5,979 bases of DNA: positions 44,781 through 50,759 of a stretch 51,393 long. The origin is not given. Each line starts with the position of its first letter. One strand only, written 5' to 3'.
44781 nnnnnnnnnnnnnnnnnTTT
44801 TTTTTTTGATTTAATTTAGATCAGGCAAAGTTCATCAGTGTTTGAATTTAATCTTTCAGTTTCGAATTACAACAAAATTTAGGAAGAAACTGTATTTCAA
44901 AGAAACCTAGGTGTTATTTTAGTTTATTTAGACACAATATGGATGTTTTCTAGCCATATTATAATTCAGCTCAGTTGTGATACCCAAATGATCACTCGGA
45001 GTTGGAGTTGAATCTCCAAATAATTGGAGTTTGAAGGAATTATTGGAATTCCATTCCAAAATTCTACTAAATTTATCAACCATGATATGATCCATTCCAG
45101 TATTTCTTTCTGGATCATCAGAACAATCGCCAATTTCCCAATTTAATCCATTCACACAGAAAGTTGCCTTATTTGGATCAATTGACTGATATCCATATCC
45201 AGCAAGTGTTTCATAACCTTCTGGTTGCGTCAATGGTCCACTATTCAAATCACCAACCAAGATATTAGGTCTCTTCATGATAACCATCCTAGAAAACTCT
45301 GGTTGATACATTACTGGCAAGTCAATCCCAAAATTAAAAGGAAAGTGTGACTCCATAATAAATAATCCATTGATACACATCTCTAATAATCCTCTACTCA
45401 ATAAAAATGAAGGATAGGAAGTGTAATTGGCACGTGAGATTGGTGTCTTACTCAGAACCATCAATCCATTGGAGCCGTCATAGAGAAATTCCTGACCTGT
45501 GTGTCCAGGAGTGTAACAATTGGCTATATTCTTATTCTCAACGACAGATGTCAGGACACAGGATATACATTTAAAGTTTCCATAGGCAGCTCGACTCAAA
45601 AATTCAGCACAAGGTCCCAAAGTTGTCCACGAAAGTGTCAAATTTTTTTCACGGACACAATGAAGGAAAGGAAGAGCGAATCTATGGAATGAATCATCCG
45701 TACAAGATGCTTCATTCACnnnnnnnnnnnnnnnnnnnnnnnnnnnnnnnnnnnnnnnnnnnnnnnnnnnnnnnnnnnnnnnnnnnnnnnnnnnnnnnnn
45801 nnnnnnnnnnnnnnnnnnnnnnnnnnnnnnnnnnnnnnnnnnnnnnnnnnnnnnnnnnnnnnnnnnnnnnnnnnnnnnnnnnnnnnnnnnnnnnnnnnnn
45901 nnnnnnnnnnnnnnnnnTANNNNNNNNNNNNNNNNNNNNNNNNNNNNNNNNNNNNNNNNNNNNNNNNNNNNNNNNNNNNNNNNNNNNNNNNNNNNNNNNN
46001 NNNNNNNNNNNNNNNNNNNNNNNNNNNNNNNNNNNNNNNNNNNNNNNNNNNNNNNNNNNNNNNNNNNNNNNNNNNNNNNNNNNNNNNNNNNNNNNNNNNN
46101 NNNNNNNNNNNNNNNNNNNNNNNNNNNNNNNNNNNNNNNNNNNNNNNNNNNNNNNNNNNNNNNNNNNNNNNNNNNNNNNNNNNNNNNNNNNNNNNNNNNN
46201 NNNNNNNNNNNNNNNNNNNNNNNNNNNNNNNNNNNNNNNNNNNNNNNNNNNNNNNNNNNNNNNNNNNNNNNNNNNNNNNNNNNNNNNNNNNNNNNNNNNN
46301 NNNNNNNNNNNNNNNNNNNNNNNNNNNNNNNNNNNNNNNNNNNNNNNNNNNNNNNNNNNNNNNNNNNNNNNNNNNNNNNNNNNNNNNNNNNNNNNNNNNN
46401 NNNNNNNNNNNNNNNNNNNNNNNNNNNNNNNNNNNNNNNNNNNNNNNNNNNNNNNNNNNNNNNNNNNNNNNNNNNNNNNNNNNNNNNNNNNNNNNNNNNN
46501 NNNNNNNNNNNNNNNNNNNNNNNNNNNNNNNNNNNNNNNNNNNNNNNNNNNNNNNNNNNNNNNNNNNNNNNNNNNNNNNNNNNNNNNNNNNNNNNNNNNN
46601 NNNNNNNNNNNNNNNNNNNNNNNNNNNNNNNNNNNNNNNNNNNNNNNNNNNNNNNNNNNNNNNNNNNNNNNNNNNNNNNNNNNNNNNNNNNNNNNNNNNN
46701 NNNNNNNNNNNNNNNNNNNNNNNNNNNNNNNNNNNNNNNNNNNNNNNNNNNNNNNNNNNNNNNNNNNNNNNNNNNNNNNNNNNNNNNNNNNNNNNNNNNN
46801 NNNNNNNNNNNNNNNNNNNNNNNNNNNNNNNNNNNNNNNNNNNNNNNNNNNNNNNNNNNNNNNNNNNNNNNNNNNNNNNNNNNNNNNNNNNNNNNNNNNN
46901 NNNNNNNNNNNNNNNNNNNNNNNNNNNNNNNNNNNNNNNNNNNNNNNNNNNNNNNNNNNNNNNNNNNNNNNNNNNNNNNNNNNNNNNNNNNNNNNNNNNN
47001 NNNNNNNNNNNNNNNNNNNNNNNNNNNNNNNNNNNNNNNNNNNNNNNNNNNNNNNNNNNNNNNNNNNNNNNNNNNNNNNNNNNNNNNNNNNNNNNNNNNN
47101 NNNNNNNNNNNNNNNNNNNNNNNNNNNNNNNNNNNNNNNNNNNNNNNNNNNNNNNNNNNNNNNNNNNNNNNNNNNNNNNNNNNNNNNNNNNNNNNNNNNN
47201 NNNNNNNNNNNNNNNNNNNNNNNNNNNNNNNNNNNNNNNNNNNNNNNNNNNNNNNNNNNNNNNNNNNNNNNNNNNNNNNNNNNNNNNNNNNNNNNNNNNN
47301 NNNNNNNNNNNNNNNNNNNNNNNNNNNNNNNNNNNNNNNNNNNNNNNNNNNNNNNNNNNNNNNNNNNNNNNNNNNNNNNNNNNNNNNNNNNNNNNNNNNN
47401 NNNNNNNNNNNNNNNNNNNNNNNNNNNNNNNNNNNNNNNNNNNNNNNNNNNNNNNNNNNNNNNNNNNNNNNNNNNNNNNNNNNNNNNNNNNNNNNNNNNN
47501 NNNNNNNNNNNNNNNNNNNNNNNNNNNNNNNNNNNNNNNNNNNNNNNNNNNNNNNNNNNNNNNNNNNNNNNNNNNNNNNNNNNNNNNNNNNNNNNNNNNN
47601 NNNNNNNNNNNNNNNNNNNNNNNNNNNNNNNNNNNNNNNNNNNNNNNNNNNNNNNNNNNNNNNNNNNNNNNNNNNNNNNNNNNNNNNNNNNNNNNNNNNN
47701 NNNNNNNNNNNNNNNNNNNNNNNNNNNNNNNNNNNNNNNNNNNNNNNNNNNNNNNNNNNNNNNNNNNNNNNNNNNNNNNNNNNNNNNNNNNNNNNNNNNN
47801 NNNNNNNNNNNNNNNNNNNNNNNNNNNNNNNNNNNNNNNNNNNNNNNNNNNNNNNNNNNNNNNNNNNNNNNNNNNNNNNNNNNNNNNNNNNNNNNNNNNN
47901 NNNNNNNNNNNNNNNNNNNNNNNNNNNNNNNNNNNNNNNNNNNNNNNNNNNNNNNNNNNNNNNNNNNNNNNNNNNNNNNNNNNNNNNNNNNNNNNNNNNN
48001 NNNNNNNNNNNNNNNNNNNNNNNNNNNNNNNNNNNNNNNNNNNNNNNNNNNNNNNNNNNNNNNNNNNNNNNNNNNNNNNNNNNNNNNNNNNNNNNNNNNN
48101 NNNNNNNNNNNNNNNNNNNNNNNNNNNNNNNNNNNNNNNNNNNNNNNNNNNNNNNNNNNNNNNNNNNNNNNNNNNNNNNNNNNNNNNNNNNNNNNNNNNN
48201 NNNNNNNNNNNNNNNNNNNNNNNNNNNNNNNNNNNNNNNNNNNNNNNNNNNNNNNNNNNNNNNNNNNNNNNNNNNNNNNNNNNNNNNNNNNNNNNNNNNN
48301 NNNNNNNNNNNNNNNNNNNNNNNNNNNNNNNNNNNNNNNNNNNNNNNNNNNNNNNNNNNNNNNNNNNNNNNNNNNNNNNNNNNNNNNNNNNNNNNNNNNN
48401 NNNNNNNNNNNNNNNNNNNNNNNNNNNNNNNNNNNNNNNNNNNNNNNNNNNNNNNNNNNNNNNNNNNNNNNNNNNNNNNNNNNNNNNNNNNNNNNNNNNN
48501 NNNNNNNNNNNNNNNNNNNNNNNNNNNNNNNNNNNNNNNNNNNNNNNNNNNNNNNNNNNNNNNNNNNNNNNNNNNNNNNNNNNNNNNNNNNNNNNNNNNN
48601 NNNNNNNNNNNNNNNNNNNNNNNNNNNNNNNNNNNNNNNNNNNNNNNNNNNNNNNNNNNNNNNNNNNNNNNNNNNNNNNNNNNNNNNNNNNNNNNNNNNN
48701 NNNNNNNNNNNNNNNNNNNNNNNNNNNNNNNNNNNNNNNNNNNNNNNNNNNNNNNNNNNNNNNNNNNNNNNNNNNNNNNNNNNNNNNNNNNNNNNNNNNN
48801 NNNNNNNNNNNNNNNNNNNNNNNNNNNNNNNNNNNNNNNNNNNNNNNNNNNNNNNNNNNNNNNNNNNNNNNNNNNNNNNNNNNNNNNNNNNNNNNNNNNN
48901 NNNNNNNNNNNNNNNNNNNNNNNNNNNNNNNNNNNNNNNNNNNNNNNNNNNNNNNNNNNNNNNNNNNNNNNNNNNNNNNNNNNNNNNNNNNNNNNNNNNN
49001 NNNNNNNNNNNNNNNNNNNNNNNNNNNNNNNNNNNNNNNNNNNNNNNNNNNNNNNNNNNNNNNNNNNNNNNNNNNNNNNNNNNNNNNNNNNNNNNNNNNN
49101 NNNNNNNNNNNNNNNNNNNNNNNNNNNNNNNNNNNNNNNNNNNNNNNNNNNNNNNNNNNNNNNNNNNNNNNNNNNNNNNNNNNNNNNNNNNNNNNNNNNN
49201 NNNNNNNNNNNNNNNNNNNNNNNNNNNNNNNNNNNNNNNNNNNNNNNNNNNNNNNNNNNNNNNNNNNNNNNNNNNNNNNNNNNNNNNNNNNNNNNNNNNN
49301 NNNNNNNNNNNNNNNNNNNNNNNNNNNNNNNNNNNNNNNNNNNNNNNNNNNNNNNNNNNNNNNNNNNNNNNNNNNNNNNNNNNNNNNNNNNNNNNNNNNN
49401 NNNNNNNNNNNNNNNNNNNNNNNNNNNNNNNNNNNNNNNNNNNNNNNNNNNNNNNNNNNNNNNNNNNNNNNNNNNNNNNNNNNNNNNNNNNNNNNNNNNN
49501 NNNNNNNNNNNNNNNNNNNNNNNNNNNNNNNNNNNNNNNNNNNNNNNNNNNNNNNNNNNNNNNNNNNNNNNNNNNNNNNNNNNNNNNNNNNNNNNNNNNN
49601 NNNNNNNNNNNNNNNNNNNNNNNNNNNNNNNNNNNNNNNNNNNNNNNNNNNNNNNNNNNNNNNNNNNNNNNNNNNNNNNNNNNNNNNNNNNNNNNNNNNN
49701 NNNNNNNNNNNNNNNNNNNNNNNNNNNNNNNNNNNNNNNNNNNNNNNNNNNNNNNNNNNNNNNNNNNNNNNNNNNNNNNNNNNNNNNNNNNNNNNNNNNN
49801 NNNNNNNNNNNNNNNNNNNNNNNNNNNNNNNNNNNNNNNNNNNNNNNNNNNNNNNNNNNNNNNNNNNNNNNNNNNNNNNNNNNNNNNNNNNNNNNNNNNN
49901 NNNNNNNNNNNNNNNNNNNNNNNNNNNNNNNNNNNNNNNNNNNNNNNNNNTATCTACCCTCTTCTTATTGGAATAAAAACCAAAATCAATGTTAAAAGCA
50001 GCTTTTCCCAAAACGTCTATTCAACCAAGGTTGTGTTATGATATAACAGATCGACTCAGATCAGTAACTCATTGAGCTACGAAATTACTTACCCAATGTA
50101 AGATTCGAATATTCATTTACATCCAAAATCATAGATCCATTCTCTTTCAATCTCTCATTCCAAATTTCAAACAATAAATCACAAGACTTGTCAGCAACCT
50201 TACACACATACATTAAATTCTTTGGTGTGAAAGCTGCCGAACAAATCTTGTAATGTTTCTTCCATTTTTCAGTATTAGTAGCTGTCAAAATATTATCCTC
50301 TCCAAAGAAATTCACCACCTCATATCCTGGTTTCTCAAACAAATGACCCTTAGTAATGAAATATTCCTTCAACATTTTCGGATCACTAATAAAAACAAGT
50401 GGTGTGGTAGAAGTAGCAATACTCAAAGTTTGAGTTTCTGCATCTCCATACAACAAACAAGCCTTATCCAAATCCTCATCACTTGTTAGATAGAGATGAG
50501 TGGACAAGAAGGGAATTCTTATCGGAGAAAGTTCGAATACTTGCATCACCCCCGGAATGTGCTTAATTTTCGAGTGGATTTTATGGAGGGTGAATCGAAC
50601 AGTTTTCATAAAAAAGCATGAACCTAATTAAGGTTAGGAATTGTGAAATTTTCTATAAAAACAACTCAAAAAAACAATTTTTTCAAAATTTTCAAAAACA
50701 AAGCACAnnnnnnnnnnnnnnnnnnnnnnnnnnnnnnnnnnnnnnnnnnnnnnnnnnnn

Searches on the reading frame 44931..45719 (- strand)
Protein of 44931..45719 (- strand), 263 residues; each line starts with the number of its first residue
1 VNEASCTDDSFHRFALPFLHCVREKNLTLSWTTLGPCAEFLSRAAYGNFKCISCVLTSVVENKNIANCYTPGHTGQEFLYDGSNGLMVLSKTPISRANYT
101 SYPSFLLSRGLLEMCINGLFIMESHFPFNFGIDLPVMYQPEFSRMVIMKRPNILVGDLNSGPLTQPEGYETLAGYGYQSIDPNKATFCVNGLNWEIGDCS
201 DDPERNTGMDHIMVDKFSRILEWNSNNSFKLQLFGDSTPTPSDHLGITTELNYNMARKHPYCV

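Call 7: search_protein_families(library=pfam, max_evalue=0.01, proteins=[window:44931-45719:-])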
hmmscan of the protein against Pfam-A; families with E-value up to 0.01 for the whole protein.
window:44931-45719:- (263 aa): 1 family
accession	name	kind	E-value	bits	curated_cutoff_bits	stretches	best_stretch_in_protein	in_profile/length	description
PF03372.29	Exo_endo_phos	-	0.00039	20.7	24.5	1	73-244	63-225/225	Endonuclease/Exonuclease/phosphatase family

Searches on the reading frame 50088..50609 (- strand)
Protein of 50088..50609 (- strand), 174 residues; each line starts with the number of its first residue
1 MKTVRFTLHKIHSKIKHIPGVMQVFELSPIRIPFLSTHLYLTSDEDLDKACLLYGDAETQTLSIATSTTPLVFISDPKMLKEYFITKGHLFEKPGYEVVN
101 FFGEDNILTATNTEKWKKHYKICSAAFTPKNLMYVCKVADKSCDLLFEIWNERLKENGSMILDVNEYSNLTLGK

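Call 7: search_protein_families(library=pfam, max_evalue=0.01, proteins=[window:50088-50609:-])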
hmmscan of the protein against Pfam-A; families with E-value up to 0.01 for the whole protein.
window:50088-50609:- (174 aa): 1 family
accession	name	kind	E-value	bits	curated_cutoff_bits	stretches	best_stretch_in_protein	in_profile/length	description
PF00067.27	p450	-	6.1e-09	35.6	22.8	1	29-161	4-138/462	Cytochrome P450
